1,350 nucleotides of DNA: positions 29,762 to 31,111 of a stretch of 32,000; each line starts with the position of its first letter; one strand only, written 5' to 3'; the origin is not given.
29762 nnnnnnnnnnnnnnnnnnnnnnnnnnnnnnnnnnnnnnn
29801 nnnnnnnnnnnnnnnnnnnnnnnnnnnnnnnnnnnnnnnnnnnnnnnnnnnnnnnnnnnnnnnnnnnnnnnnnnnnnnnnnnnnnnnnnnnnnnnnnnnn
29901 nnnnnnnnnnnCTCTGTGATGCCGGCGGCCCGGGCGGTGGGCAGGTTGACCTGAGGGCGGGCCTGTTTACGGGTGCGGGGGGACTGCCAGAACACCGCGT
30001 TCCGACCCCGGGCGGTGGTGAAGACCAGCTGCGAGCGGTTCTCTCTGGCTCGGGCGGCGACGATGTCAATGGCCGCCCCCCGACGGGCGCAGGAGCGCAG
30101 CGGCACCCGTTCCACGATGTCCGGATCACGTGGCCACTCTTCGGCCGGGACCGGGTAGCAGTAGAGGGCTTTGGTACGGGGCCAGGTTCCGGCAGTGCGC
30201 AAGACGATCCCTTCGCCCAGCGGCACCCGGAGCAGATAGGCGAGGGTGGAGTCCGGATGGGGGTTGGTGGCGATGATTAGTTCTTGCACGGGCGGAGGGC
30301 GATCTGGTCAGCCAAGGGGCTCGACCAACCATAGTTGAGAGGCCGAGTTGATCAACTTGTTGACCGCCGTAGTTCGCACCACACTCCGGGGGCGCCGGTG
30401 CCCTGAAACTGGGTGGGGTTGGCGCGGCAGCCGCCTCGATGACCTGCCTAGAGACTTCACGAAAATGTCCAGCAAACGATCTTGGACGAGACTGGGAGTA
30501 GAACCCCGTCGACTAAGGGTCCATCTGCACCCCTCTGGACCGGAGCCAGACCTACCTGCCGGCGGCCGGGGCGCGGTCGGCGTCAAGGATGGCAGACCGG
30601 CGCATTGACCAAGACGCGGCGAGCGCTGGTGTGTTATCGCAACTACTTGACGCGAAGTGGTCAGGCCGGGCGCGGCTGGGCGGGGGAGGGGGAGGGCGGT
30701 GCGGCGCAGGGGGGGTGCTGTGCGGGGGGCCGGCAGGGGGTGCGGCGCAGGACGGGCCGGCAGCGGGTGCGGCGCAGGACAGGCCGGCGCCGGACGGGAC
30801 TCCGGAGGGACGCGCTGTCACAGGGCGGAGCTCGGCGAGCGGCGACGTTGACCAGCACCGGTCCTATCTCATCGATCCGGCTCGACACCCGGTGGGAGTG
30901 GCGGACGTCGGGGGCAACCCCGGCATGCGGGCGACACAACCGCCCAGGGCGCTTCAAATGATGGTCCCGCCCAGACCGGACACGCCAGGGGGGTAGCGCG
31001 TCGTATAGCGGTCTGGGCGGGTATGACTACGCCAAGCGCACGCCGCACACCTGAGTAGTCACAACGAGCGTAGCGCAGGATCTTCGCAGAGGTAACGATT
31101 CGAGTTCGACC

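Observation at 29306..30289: Intact XPF/ERCC4-type nuclease fused to an Lsr2-type AT-hook-like DNA-binding domain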

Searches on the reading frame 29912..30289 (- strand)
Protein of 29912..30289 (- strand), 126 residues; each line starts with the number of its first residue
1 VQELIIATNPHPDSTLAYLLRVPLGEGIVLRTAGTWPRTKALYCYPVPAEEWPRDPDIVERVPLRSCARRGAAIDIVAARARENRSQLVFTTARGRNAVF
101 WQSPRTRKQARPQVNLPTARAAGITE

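Call 24: search_protein_representatives(protein=window:29912-30289:-)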
Query: 126 residues. Proteins with E-value up to 0.001 (for the whole library): 703; up to 1e-10: 425; up to 1e-30: 77. The best 150 are listed.
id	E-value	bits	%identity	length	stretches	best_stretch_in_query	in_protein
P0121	3.1e-57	208.2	77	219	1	3-126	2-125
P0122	1.7e-55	202.6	75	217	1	3-126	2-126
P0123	3.9e-55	201.4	73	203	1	3-126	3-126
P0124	6.1e-55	200.8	75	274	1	4-125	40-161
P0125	1.8e-54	199.2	90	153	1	1-106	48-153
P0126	2.8e-54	198.6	76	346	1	3-124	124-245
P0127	5.7e-54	197.6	75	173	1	2-116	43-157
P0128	1.3e-53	196.5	74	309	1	3-126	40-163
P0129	1.5e-52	193.1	72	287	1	3-125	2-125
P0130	3.5e-52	191.8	74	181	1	1-115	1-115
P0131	1.6e-51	189.7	70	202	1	3-124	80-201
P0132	8.5e-48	177.7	67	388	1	3-124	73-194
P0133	3.3e-47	175.8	68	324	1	3-123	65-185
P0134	4.7e-47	175.3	66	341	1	3-124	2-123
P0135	6.9e-47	174.7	69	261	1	3-119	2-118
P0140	8.8e-44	164.7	66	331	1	3-123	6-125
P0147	5.5e-41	155.7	62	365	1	3-123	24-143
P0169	2.4e-35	137.5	58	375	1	6-124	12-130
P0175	1.3e-33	131.8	50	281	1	3-124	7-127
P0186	9.6e-32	125.8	50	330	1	3-123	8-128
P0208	9.6e-30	119.4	54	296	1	1-104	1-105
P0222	9.0e-28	113.0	48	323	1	4-124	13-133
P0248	9.7e-26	106.4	47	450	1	4-122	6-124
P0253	3.6e-25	104.6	44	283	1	3-121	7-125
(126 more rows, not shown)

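Call 29: search_protein_families(library=pfam, proteins=[P0175, P0186, P0222, P0248, P0253, P0169, P0134, P0140, P0208, P0147], max_evalue=0.01)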
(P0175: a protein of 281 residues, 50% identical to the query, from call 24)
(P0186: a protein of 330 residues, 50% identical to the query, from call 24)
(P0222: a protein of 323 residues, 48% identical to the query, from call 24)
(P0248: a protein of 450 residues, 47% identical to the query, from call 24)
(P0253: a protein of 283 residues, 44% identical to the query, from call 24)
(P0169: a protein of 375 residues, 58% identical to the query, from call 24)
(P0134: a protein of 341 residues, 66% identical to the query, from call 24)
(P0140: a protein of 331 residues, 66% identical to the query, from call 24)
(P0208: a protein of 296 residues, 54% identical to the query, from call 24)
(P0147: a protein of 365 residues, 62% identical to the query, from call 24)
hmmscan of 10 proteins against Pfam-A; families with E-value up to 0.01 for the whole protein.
P0175 (281 aa): 2 families
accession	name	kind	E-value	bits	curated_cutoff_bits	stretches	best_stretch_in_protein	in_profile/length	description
PF02732.21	ERCC4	-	1e-11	45.4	24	1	134-255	1-137/140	ERCC4 domain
PF09142.17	TruB_C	-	0.0059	16.7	28.7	0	146-177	17-45/56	tRNA Pseudouridine synthase II, C terminal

P0186 (330 aa): 1 family
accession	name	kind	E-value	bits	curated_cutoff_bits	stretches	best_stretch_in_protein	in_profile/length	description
PF02732.21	ERCC4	-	6e-16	59.1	24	1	136-259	1-140/140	ERCC4 domain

P0222 (323 aa): 2 families
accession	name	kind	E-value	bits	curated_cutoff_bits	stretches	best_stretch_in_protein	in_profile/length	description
PF02732.21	ERCC4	-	7.2e-13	49.1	24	1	140-264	1-139/140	ERCC4 domain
PF09142.17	TruB_C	-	0.0057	16.8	28.7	1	161-184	23-46/56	tRNA Pseudouridine synthase II, C terminal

P0248 (450 aa): 1 family
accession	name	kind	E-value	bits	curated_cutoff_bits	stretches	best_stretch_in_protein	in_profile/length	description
PF02732.21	ERCC4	-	9.4e-09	35.7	24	1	133-255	1-139/140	ERCC4 domain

P0253 (283 aa): 1 family
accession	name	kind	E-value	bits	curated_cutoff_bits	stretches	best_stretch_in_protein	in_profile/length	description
PF02732.21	ERCC4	-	9.2e-11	42.3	24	1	134-254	1-137/140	ERCC4 domain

P0169 (375 aa): 1 family
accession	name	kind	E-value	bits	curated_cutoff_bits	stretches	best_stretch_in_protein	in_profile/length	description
PF02732.21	ERCC4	-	9.4e-13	48.7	24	1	137-250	1-130/140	ERCC4 domain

P0134 (341 aa): 2 families
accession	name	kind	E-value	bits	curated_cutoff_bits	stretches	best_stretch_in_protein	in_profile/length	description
PF02732.21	ERCC4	-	5e-16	59.3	24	1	134-253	5-140/140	ERCC4 domain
PF23359.1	Lsr2_DNA-bd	-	4.3e-09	36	26.9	1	300-333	4-37/37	Lsr2 DNA-binding domain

P0140 (331 aa): 2 families
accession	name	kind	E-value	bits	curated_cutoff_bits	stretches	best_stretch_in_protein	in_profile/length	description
PF02732.21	ERCC4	-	1.6e-13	51.2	24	1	132-254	1-139/140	ERCC4 domain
PF23359.1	Lsr2_DNA-bd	-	3.4e-10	39.6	26.9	1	294-328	2-36/37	Lsr2 DNA-binding domain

P0208 (296 aa): 2 families
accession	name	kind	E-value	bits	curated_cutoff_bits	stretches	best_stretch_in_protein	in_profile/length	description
PF02732.21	ERCC4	-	7.2e-14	52.3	24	1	123-238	10-140/140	ERCC4 domain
PF23359.1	Lsr2_DNA-bd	-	1.9e-13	49.9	26.9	1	254-288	3-37/37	Lsr2 DNA-binding domain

P0147 (365 aa): 1 family
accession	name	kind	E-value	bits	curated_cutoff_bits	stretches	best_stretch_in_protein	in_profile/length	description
PF02732.21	ERCC4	-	1.9e-08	34.7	24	1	150-250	1-118/140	ERCC4 domain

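Call 33: search_solved_structures(query=A3, max_evalue=10, show_alignments=3)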
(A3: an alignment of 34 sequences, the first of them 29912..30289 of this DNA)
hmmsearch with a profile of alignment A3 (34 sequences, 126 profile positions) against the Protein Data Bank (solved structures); distinct sequences matched with E-value up to 10: 3.
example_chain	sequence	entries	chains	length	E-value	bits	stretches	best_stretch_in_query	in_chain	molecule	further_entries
7r03_A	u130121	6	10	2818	0.27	14.3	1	4-50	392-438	Isoform I of Neurofibromin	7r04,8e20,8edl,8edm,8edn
7moc_A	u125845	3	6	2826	0.27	14.3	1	4-50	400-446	Isoform I of Neurofibromin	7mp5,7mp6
7pgp_F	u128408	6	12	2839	0.27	14.3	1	4-50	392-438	Neurofibromin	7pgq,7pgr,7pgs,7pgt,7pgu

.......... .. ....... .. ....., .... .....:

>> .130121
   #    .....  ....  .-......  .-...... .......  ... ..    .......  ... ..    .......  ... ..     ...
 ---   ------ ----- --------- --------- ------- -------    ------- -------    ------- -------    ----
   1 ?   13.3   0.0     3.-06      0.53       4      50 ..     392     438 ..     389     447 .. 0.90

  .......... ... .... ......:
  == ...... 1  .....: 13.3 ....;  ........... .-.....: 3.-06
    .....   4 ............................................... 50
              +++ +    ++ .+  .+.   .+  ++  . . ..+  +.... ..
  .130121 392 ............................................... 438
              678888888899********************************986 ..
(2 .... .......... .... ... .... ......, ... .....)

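Call 34: search_protein_families(library=pfam, alignment_id=A3, max_evalue=10)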
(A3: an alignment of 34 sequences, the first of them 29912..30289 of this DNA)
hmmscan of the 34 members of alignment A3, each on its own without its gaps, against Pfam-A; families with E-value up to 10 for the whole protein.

A. member 1, window:29912-30289:- (126 aa): 0 families

B. families by the number of members that match (of 34 scanned): 1 family
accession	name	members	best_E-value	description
PF02814.20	UreE_N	1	0.0086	UreE urease accessory protein, N-terminal domain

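Call 35: find_homologous_proteins(query=A3, max_evalue=0.00001)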
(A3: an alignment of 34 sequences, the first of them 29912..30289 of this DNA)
Query A3 (34 sequences) (126 aa, profile of the alignment): 1508 proteins with E <= 0.00001 among 7487 candidates; the best 120 are listed.
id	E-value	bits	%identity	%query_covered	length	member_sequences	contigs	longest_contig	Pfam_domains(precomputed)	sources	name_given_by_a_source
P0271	2.2e-56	207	63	97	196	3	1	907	-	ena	-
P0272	3.5e-56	206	59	99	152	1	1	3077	-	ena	-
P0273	4.9e-56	206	65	99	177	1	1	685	-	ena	-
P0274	5.3e-56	206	62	98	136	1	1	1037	-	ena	-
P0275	5.5e-56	206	67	97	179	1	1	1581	-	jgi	jgi:hypothetical protein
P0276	1.5e-55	204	77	95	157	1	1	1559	-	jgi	jgi:hypothetical protein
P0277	1.6e-55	204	60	97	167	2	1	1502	-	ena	-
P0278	1.7e-55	204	63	96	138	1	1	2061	-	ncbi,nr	ncbi:MAG: hypothetical protein LC713_01245, partial [Actinobacteria bacterium]|nr:hypothetical prote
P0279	1.8e-55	204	61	98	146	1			-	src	-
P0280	2.8e-55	203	60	98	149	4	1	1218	-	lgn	-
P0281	3.3e-55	203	62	98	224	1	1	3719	PF02732.22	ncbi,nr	ncbi:MAG: hypothetical protein GX643_14695, partial [Acidimicrobiales bacterium]|nr:hypothetical pro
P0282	3.8e-55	203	55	98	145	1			-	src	-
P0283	5.9e-55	202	59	98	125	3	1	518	-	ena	-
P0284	7.7e-55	202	63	98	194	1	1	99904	-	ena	-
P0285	7.8e-55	202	58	94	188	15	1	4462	-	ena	-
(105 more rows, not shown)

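Call 42: predict_structure(alignment_id=A4)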
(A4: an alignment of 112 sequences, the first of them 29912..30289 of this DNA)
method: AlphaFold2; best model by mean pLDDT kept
length: 126 residues; sequences in the alignment: 112
mean_pLDDT: 86.2   pTM: 0.75
mean pLDDT of the five models: 86.2, 86.1, 85.5, 85.2, 83.6
residues with pLDDT >= 90: 89; 70-90: 15; 50-70: 3; < 50: 19
segments of 3 or more residues with pLDDT < 50: 106-117, 121-126
pLDDT, mean of each block of 10 residues (from residue 1): 95 96 96 93 95 97 97 95 94 91 64 47 44
secondary structure, 60 per line:
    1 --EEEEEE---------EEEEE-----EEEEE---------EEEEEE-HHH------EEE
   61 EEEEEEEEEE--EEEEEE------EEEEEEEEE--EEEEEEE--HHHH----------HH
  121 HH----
elements in order: E3-8 E18-22 E28-32 E42-47 E58-70 E73-78 E85-93 E96-102 H105-108 H119-122

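Call 44: fold_search(model_id=the predicted structure, library=pdb)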
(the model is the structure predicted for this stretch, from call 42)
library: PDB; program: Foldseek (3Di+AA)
matches with E <= 10: 632; with E <= 0.001: 0
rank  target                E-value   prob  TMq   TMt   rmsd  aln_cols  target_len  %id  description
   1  3p43                  1.2e-02  1.00  0.62  0.63   4.3       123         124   11  Structure and Activities of Archaeal Members of the LigD 3' Phosphoesterase DNA Repair Enzyme Superfamily (released 2011-01-19)
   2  8u15_B                1.4e-01  0.21  0.22  0.05  12.9       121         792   14  The ternary complex structure of DDB1-CRBN-SALL4(ZF1,2)-short bound to CC-220 (released 2023-12-27)
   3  9ivd_A                2.3e-01  0.15  0.22  0.06  13.4       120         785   15  Cryo-EM structure of CyclinD1 bound AMBRA1-DDB1 (released 2025-04-23)
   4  5vx6_B                3.2e-01  0.35  0.26  0.18  11.4       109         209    8  Structure of Bacillus subtilis Inhibitor of motility (MotI/DgrA) (released 2017-11-22)
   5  6bn9_A                3.4e-01  0.18  0.20  0.06   9.5       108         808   15  Crystal structure of DDB1-CRBN-BRD4(BD1) complex bound to dBET70 PROTAC (released 2018-05-30)
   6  5nqd_B                3.4e-01  0.11  0.19  0.18  13.5       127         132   14  Arsenite oxidase AioAB from Rhizobium sp. str. NT-26 mutant AioBF108A (released 2018-05-30)
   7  6sua_A                4.4e-01  0.07  0.16  0.13  12.6       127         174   10  Structure of the high affinity engineered lipocalin C1B12 in complex with the mouse CD98 heavy chain ectodomain (released 2020-06-17)
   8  4c94_D                4.6e-01  0.13  0.18  0.16  12.6       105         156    6  Crystal Structure of the Strawberry Pathogenesis-Related 10 (PR-10) Fra a 3 protein in complex with Catechin (released 2013-10-16)
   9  7c3m_B                4.9e-01  0.12  0.18  0.06  13.4       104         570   14  Structure of FERM protein (released 2020-06-03)
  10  3zuo_A                5.2e-01  0.15  0.23  0.21  11.0       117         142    8  OMCI in complex with leukotriene B4 (released 2012-08-01)
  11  5txe_A                5.2e-01  0.12  0.21  0.07  12.2       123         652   12  AtxE2 Isopeptidase - S527A Variant with Astexin3-dC4 Bound (released 2016-12-21)
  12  6slc_AAA              5.5e-01  0.12  0.21  0.21  13.3       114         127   10  Mutations in SsgB correlate to longitudinal cell division during sporulation of Streptomyces coelicolor (released 2020-08-26)
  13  4cw8                  5.5e-01  0.10  0.21  0.20  10.8       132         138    8  Structure of the carboxy-terminal domain of the turkey type 3 siadenovirus fibre, virulent form (released 2015-04-08)
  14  3h6q                  5.5e-01  0.08  0.20  0.17  13.6       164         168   12  Macrocypin, a beta-trefoil cysteine protease inhibitor (released 2009-10-20)
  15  6suj_DDD              5.8e-01  0.11  0.20  0.20  13.3       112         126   11  Mutations in SsgB correlate to longitudinal cell division during sporulation of Streptomyces coelicolor (released 2020-09-30)
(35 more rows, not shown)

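Call 49: fold_search(model_id=the predicted structure, library=viral)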
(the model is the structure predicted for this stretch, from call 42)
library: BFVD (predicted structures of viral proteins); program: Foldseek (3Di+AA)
matches with E <= 10: 464; with E <= 0.001: 0
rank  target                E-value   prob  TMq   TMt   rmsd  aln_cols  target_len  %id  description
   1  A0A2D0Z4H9            7.8e-02  0.54  0.29  0.24  14.2       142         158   10  Single stranded DNA-binding protein [Vibrio phage JSF9]
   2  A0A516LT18            1.3e-01  0.99  0.50  0.10   4.4       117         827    9  (no name in the UniProt tables at hand)
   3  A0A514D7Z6            1.4e-01  0.44  0.24  0.08  12.0       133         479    9  Peptidase S39 domain-containing protein (Fragment) [Riboviria sp.]
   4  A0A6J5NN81            1.5e-01  0.15  0.22  0.20  14.0       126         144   11  Uncharacterized protein [uncultured Caudovirales phage]
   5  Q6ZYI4                1.7e-01  0.08  0.15  0.09  15.3       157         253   10  Virus coat protein VP3 [Pyrobaculum spherical virus (isolate United States/Yellowstone)]
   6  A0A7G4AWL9            2.1e-01  0.13  0.18  0.16  12.6       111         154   14  (no name in the UniProt tables at hand)
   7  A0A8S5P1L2            2.1e-01  0.11  0.14  0.18  11.7       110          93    9  Uncharacterized protein [Myoviridae sp. ctLnO19]
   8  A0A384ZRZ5            2.7e-01  0.10  0.16  0.15  13.0       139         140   13  Uncharacterized protein [Vibrio phage YC]
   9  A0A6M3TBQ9            3.0e-01  0.07  0.14  0.16  15.5       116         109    9  (no name in the UniProt tables at hand)
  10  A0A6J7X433            3.7e-01  0.77  0.26  0.44   9.9        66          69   21  Uncharacterized protein [uncultured Caudovirales phage]
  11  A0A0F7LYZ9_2          3.7e-01  0.15  0.23  0.04  15.7       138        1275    8  (no name in the UniProt tables at hand)
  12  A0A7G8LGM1            3.7e-01  0.14  0.21  0.24  15.8       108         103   13  Uncharacterized protein [Gordonia phage Portcullis]
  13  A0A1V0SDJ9            4.1e-01  0.41  0.35  0.32   6.0       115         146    8  Uncharacterized protein [Indivirus ILV1]
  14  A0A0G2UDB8            4.3e-01  0.12  0.21  0.06  16.5       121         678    8  Protein UL112 [Human cytomegalovirus]
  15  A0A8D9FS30            4.8e-01  0.20  0.26  0.23  11.6       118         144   14  Uncharacterized protein [uncultured marine phage]
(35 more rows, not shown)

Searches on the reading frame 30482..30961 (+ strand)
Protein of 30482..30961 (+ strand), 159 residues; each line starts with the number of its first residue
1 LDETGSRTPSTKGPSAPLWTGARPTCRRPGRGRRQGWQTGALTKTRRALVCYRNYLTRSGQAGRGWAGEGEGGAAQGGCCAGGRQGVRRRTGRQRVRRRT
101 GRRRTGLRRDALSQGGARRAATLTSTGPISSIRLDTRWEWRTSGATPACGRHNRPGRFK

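Call 11: search_protein_families(library=pfam, proteins=[window:30482-30961:+], max_evalue=0.01)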
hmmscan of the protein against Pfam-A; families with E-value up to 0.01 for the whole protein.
window:30482-30961:+ (159 aa): 0 families
